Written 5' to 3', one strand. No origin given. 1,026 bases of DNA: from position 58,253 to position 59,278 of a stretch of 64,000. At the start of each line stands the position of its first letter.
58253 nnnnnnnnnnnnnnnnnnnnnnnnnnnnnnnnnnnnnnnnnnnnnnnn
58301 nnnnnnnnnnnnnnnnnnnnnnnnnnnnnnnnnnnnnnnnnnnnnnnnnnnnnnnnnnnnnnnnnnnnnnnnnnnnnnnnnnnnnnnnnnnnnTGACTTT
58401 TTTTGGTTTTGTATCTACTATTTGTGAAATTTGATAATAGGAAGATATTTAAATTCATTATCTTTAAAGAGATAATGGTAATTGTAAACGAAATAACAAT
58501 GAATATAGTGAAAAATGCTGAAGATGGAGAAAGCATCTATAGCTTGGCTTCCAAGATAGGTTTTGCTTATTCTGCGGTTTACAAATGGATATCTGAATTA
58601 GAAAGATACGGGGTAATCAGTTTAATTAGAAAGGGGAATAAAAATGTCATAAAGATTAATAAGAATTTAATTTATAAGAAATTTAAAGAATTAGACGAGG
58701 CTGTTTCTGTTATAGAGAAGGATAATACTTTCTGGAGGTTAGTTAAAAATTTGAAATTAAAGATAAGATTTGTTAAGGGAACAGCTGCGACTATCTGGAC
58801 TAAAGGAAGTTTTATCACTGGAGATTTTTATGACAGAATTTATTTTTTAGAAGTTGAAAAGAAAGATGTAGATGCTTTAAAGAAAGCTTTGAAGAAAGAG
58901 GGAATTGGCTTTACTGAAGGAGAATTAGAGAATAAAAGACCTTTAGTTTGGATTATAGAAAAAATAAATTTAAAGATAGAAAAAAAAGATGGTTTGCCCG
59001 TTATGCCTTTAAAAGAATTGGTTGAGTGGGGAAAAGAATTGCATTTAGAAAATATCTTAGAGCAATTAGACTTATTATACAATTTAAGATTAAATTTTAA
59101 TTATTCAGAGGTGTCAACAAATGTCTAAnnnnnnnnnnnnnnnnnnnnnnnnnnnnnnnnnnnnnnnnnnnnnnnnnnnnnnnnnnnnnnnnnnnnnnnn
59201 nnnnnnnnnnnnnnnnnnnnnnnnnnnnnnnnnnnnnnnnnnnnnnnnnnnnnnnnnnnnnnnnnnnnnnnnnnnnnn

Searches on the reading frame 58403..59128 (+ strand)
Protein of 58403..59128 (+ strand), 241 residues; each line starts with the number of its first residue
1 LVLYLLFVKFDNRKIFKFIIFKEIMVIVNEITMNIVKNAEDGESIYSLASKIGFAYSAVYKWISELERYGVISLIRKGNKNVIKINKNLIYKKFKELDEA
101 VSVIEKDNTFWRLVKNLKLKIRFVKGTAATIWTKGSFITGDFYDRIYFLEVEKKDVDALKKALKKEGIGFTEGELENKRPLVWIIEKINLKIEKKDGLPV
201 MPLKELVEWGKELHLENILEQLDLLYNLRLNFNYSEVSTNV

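Call 4: search_protein_families(library=pfam, proteins=[window:58403-59128:+], max_evalue=1)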
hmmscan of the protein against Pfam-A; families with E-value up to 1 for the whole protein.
window:58403-59128:+ (241 aa): 9 families
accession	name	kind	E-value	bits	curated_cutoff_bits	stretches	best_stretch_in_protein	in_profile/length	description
PF25212.1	HVO_A0114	-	5.8e-05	23.3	27.6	1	40-83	34-77/84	HVO_A0114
PF13518.12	HTH_28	-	0.00019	21.9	25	1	34-75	4-45/52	Helix-turn-helix domain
PF01527.26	HTH_Tnp_1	-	0.0023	18.6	24.1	1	33-69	13-49/75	Transposase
PF24034.1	DUF7343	-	0.0043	17.3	27.6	1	48-85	24-61/62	Domain of unknown function (DUF7343)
PF13384.12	HTH_23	-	0.0061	16.8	24.6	1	34-74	9-49/50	Homeodomain-like domain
PF01978.25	TrmB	-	0.018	15.3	25.6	1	43-79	23-58/68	Sugar-specific transcriptional regulator TrmB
PF19575.5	HTH_58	-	0.046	14.1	23.8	1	30-65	14-49/62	Helix-turn-helix domain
PF13551.12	HTH_29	-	0.064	13.8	28.1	1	35-78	4-49/64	Winged helix-turn helix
PF20024.5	DUF6432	-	0.071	13.8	29.6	1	34-105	20-90/97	Family of unknown function (DUF6432)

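Call 5: search_protein_families(library=padloc, proteins=[window:58403-59128:+], max_evalue=1)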
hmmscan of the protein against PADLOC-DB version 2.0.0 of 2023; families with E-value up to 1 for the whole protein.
window:58403-59128:+ (241 aa): 4 families
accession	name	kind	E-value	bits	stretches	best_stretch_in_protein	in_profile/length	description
PDLC01848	CARF3--CARF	-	0.00013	19.7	1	20-76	127-183/197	-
PDLC01268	CasR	-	0.0017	16.3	1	33-86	127-177/179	"CAS-I,CAS-II,CAS-III,CAS-IV,CAS-V,CAS-VI; associated_signaling"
PDLC01849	CARF3--CARF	-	0.0034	15.1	1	29-73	137-182/197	-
PDLC01720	Csa3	-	0.0036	15.8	1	40-101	40-106/118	Csa3_1_CAS-I-II-III-IV-V-VI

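Call 6: search_protein_families(library=ncbifam, proteins=[window:58403-59128:+], max_evalue=1)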
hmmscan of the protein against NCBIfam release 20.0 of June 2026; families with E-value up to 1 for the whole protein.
window:58403-59128:+ (241 aa): 6 families
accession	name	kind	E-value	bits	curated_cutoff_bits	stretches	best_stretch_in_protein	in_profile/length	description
TIGR01884.1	cas_HTH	subfamily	0.0029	17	60.2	1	28-81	140-196/202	CRISPR-associated CARF protein Csa3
NF033545.0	transpos_IS630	equivalog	0.034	13.6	100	1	34-77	4-47/299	IS630 family transposase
NF033516.0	transpos_IS3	equivalog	0.036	13.3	160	1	34-114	5-81/369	IS3 family transposase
NF049902.1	FTL_1293_fam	exception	0.038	14.2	170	1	33-93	13-70/150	FTL_1293 family small RNA FtrC-regulated protein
TIGR00343.1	TIGR00343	equivalog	0.065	12.7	438.45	1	114-200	121-200/287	pyridoxal 5'-phosphate synthase lyase subunit PdxS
NF006812.0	PRK09334.1-2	equivalog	0.097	13.1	171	1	19-84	39-105/109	30S ribosomal protein S25e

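Call 19: find_homologous_proteins(query=window:58475-59128:+, max_evalue=0.001)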
Query window:58475-59128:+ (217 aa): 359 proteins with E <= 0.001 among 999 candidates; the best 120 are listed.
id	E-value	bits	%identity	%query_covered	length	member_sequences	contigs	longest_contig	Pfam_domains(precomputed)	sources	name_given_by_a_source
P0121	1.8e-133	461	100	100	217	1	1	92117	-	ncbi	-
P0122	3.5e-123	427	93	100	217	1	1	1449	-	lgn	-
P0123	1.6e-122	425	92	100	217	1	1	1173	-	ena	-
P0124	4.5e-122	423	91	100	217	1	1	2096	-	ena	-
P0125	1.1e-121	422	91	100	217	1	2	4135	-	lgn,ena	-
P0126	1.0e-117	409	91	96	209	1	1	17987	-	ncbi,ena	-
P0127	2.7e-117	408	87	100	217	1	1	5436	-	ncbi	-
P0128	6.2e-117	407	91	96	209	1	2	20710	-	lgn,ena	-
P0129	1.5e-116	405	88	100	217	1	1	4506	-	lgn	-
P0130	2.3e-116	405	87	100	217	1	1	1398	-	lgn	-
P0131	2.5e-116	405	87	100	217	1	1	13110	-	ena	-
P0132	3.4e-116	404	86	100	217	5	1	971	PF13518.13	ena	-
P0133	7.0e-116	403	87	100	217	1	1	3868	-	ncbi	-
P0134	7.8e-116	403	84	100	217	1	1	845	PF25212.3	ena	-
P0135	3.9e-115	401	86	100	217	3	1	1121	-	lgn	-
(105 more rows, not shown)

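Call 25: search_solved_structures(query=A1, max_evalue=10, show_alignments=2)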
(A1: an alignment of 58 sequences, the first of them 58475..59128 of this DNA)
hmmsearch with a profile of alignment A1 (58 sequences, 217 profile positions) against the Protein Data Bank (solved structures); distinct sequences matched with E-value up to 10: 3.
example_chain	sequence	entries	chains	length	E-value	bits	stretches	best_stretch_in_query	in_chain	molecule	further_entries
4ham_A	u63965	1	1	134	0.021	17.7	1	2-54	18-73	Lmo2241 protein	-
7r22_A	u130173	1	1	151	0.4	13.5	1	9-57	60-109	ArsR family transcriptional regulator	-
2lvs_A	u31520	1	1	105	0.73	12.6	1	8-50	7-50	Putative uncharacterized protein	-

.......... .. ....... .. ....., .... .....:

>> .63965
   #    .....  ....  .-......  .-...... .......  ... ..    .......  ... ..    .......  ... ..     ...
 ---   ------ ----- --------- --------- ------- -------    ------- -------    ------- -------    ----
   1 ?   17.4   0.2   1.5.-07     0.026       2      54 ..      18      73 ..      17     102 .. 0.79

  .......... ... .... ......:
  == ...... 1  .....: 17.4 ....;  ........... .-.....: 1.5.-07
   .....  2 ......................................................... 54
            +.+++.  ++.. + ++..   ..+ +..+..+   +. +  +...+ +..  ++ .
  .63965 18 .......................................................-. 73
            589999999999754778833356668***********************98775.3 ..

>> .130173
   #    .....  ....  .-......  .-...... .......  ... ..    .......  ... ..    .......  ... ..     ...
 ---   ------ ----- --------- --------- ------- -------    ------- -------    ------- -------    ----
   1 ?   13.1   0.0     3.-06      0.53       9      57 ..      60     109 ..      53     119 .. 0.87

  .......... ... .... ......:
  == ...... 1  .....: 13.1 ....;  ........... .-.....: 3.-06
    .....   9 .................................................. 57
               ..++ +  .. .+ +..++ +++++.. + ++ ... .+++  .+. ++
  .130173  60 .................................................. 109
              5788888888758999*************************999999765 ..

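Call 35: predict_structure(alignment_id=A1)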
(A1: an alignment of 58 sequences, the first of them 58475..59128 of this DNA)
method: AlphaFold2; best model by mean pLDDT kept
length: 217 residues; sequences in the alignment: 58
mean_pLDDT: 68.9   pTM: 0.51
mean pLDDT of the five models: 68.9, 65.1, 59.6, 58.7, 57.6
residues with pLDDT >= 90: 37; 70-90: 83; 50-70: 55; < 50: 42
segments of 3 or more residues with pLDDT < 50: 102-120, 193-198, 200-202, 204-217
pLDDT, mean of each block of 10 residues (from residue 1): 71 89 92 92 88 81 78 62 71 77 44 33 78 90 79 65 77 60 58 49 41 28
secondary structure, 60 per line:
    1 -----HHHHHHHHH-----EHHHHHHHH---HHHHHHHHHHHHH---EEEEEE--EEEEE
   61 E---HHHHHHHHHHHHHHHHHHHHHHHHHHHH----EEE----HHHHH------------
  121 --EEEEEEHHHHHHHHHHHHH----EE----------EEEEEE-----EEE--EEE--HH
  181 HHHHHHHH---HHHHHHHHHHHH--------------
elements in order: H6-14 H21-28 H32-44 E48-53 E56-61 H65-92 E97-99 H104-108 E123-128 H129-141 E158-163 E169-171 E174-176 H179-188 H192-203

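Call 43: search_protein_families(library=pfam, alignment_id=A1, max_evalue=1)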
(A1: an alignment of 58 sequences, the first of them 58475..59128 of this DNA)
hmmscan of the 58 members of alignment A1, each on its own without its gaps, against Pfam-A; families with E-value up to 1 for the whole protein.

A. member 1, window:58475-59128:+ (217 aa): 9 families
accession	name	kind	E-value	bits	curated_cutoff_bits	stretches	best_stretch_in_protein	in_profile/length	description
PF25212.1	HVO_A0114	-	4.8e-05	23.5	27.6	1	16-59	34-77/84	HVO_A0114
PF13518.12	HTH_28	-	0.00016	22.2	25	1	10-51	4-45/52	Helix-turn-helix domain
PF01527.26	HTH_Tnp_1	-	0.0018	18.9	24.1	1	9-45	13-49/75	Transposase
PF24034.1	DUF7343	-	0.0035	17.6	27.6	1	24-61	24-61/62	Domain of unknown function (DUF7343)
PF13384.12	HTH_23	-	0.0049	17.1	24.6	1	10-50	9-49/50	Homeodomain-like domain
PF01978.25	TrmB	-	0.014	15.7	25.6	1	19-55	23-58/68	Sugar-specific transcriptional regulator TrmB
PF19575.5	HTH_58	-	0.037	14.4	23.8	1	6-41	14-49/62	Helix-turn-helix domain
PF13551.12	HTH_29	-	0.052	14.1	28.1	1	11-54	4-49/64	Winged helix-turn helix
PF20024.5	DUF6432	-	0.053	14.2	29.6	1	10-81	20-90/97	Family of unknown function (DUF6432)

B. families by the number of members that match (of 58 scanned): 46 families (the first 25 are shown)
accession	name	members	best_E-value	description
PF25212.1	HVO_A0114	58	5.6e-07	HVO_A0114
PF13518.12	HTH_28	56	3.3e-08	Helix-turn-helix domain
PF19575.5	HTH_58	54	0.00013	Helix-turn-helix domain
PF24034.1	DUF7343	54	0.00036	Domain of unknown function (DUF7343)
PF13551.12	HTH_29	51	2.1e-05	Winged helix-turn helix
PF13384.12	HTH_23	51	0.00014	Homeodomain-like domain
PF01527.26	HTH_Tnp_1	51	0.00028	Transposase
PF01978.25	TrmB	43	0.00087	Sugar-specific transcriptional regulator TrmB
PF13730.12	HTH_36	28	0.004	Helix-turn-helix domain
PF12687.12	DUF3801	17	0.0086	Protein of unknown function (DUF3801)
PF13545.12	HTH_Crp_2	17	0.037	Crp-like helix-turn-helix domain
PF20024.5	DUF6432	14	0.0053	Family of unknown function (DUF6432)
PF04218.19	CENP-B_N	9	0.032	CENP-B N-terminal DNA-binding domain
PF18328.6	PfaD_N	9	0.076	Fatty acid synthase subunit PfaD N-terminal domain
PF11823.13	Se_S_carrier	8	0.14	Putative Se/S carrier protein-like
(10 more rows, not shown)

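Call 54: fold_search(model_id=the predicted structure, library=pdb)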
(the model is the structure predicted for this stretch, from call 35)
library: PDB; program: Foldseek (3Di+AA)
matches with E <= 10: 1478; with E <= 0.001: 0
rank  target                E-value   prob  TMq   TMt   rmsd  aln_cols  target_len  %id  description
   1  3nqo_A                1.8e-03  1.00  0.32  0.37  14.3       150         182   16  Crystal structure of a MarR family transcriptional regulator (CD1569) from Clostridium difficile 630 at 2.20 A resolut (released 2010-07-21)
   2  6uvu_A                2.1e-03  1.00  0.33  0.61   2.5        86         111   20  Crystal structure of the AntR antimony-specific transcriptional repressor (released 2020-11-04)
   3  4hw0_C                2.8e-03  1.00  0.33  0.70   2.4        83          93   18  Crystal structure of Sso10a-2, a DNA-binding protein from Sulfolobus solfataricus (released 2013-10-30)
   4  6uvu_B                2.8e-03  1.00  0.31  0.55   2.8        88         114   17  Crystal structure of the AntR antimony-specific transcriptional repressor (released 2020-11-04)
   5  3fm5_B                3.4e-03  1.00  0.30  0.46   1.9        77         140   14  X-ray crystal structure of transcriptional regulator (MarR family) from Rhodococcus sp. RHA1 (released 2009-02-03)
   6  3ov8                  3.7e-03  1.00  0.33  0.72   2.8        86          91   16  Crystal structure of AF1382 from Archaeoglobus fulgidus, High resolution (released 2011-11-16)
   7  3cuo_C                4.2e-03  1.00  0.30  0.63   2.4        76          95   16  Crystal structure of the predicted DNA-binding transcriptional regulator from E. coli (released 2008-06-17)
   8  2vxz                  4.2e-03  1.00  0.24  0.34  11.9        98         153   18  Crystal Structure of hypothetical protein PyrSV_gp04 from Pyrobaculum spherical virus (released 2009-11-17)
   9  4omz_C                4.4e-03  1.00  0.30  0.61   2.4        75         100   20  Crystal Structure of NolR from Sinorhizobium fredii (released 2014-04-16)
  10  4fht_A                4.7e-03  1.00  0.31  0.45   4.7       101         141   14  Crystal Structure of the PcaV transcriptional regulator from Streptomyces coelicolor in complex with its natural ligan (released 2013-04-24)
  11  4omz_A                5.0e-03  1.00  0.30  0.62   2.4        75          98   20  Crystal Structure of NolR from Sinorhizobium fredii (released 2014-04-16)
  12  6j05_A                5.0e-03  1.00  0.26  0.50   4.3        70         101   17  Structures of two ArsR As(III)-responsive repressors: implications for the mechanism of derepression (released 2019-07-03)
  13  3cuo_D                5.4e-03  1.00  0.30  0.64   2.6        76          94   16  Crystal structure of the predicted DNA-binding transcriptional regulator from E. coli (released 2008-06-17)
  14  4g9y                  5.4e-03  1.00  0.31  0.47   4.5       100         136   14  Crystal Structure of the PcaV transcriptional regulator from Streptomyces coelicolor (released 2013-06-05)
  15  4omz_B                5.7e-03  1.00  0.31  0.63   2.3        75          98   20  Crystal Structure of NolR from Sinorhizobium fredii (released 2014-04-16)
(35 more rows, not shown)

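Call 85: search_protein_families(library=phrogs, proteins=[window:58475-59128:+], max_evalue=0.01)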
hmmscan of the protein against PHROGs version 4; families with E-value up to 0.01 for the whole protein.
window:58475-59128:+ (217 aa): 3 families
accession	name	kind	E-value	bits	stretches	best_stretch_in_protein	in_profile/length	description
phrog_4538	-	unknown function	0.00053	20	1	5-83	355-426/447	-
phrog_270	-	DNA, RNA and nucleotide metabolism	0.0025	18.3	1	20-77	69-125/383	replication initiation protein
phrog_11214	-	unknown function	0.0039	18.2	0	15-59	62-108/123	-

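Call 86: search_solved_structures(query=A4, max_evalue=10)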
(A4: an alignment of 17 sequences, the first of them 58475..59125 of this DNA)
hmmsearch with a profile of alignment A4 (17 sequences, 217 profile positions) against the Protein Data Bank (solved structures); distinct sequences matched with E-value up to 10: 15.
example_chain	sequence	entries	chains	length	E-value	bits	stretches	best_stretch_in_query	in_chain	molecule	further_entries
2lvs_A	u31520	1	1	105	8.2e-05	25.6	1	10-56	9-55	Putative uncharacterized protein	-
2qvo_A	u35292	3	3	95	0.002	21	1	20-77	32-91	Uncharacterized protein AF_1382 | Protein AF_1382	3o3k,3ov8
4loa_A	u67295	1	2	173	0.072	16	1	78-145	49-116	De-novo design amidase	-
1via_A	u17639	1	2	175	0.076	15.9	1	65-145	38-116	shikimate kinase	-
4ham_A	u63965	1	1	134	0.12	15.3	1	5-67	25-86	Lmo2241 protein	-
1i1g_A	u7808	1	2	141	0.13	15.1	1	21-69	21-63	TRANSCRIPTIONAL REGULATOR LRPA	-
2x4h_A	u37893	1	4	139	0.19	14.6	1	14-55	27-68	HYPOTHETICAL PROTEIN SSO2273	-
3i4p_A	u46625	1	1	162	0.25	14.2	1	11-147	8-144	Transcriptional regulator, AsnC family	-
8c7o_A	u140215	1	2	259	0.46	13.3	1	23-69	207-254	Global transcriptional regulator CodY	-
2b0l_A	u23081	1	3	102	0.49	13.3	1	22-71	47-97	GTP-sensing transcriptional pleiotropic repressor codY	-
5ey0_B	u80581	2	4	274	0.53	13.1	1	23-69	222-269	GTP-sensing transcriptional pleiotropic repressor CodY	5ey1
3bhq_A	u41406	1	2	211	0.54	13.1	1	2-40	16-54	Transcriptional regulator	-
8c7s_A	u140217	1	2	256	0.56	13.1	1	23-69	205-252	Global transcriptional regulator CodY (Fragment)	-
1r22_A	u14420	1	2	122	1.6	11.6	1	17-78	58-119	Transcriptional repressor smtB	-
7r22_A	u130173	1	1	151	1.9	11.3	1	11-57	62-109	ArsR family transcriptional regulator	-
